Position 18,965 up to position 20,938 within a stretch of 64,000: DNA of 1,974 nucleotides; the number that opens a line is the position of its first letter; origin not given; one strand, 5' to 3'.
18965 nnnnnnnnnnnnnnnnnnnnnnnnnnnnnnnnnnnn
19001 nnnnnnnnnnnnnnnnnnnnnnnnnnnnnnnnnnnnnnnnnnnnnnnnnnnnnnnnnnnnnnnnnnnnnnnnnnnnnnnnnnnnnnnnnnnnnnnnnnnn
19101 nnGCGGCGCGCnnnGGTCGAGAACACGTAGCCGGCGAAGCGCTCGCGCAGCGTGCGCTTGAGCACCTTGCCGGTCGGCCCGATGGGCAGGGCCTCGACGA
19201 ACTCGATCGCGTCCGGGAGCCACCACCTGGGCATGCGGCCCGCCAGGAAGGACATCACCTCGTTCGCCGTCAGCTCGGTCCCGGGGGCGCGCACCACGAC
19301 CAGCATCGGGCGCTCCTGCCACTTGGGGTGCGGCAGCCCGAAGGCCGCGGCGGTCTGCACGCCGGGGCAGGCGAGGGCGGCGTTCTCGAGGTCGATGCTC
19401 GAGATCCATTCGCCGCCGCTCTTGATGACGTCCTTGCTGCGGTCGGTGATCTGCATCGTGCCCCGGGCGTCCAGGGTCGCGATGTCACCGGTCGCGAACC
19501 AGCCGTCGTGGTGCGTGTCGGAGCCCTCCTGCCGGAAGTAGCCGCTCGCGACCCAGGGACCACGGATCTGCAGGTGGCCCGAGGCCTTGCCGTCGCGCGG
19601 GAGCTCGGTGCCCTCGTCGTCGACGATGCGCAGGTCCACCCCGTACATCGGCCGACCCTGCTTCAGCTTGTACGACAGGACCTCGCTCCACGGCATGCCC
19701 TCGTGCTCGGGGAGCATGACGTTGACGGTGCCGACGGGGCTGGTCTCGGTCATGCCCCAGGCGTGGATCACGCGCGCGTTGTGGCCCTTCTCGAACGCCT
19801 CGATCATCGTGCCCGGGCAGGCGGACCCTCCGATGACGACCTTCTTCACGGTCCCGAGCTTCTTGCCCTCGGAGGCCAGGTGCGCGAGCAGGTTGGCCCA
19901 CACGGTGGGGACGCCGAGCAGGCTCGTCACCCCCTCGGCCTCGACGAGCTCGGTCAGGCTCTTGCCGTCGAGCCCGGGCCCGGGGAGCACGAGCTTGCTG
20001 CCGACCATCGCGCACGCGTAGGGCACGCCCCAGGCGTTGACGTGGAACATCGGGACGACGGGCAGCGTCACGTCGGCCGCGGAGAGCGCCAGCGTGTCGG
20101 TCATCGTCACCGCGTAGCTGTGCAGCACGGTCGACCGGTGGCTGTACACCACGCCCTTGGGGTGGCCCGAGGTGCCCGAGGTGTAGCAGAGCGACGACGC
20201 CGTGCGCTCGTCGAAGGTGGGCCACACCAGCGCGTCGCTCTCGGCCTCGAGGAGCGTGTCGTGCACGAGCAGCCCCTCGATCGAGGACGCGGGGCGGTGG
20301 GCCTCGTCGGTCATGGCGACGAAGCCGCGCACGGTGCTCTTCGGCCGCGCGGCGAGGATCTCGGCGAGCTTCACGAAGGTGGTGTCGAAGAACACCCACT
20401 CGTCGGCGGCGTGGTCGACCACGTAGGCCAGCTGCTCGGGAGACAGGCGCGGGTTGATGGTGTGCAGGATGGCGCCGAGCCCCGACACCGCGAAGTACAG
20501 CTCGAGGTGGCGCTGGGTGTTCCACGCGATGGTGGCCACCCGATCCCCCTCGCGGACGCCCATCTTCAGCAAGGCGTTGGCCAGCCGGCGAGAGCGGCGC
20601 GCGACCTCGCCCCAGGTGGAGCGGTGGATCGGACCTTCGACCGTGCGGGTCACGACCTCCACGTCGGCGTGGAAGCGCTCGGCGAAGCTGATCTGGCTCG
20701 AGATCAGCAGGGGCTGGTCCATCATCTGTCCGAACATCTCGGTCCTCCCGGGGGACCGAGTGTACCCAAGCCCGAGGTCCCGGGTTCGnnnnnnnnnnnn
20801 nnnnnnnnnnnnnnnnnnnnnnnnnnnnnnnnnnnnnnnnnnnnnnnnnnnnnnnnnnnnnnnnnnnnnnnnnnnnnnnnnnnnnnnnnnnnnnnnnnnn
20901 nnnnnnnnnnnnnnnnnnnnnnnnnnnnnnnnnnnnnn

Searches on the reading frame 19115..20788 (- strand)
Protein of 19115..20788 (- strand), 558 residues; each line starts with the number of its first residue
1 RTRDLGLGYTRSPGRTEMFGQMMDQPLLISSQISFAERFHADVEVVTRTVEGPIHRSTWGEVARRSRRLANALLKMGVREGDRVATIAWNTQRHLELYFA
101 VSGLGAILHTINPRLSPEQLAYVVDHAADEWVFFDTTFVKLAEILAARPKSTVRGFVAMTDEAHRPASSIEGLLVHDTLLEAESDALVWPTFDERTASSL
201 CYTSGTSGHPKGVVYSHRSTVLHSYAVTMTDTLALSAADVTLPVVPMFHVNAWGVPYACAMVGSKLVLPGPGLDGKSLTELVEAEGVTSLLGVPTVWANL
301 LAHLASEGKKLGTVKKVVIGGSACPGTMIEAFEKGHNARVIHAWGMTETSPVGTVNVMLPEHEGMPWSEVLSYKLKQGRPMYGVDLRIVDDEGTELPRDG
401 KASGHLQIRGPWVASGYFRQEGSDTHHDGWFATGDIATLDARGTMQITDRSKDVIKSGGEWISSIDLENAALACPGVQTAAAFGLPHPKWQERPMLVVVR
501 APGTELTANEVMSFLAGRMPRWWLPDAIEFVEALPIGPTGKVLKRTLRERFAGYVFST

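Call 89: search_protein_families(library=pfam, proteins=[window:19115-20788:-], max_evalue=0.0001)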
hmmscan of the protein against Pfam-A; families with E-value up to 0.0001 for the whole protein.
window:19115-20788:- (558 aa): 2 families
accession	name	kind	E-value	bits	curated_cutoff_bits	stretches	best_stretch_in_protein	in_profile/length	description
PF00501.34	AMP-binding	-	1.4e-74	251.6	29.9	1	42-418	10-384/384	AMP-binding enzyme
PF13193.12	AMP-binding_C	-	7.4e-15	56.1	24.5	1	467-541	2-76/76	AMP-binding enzyme C-terminal domain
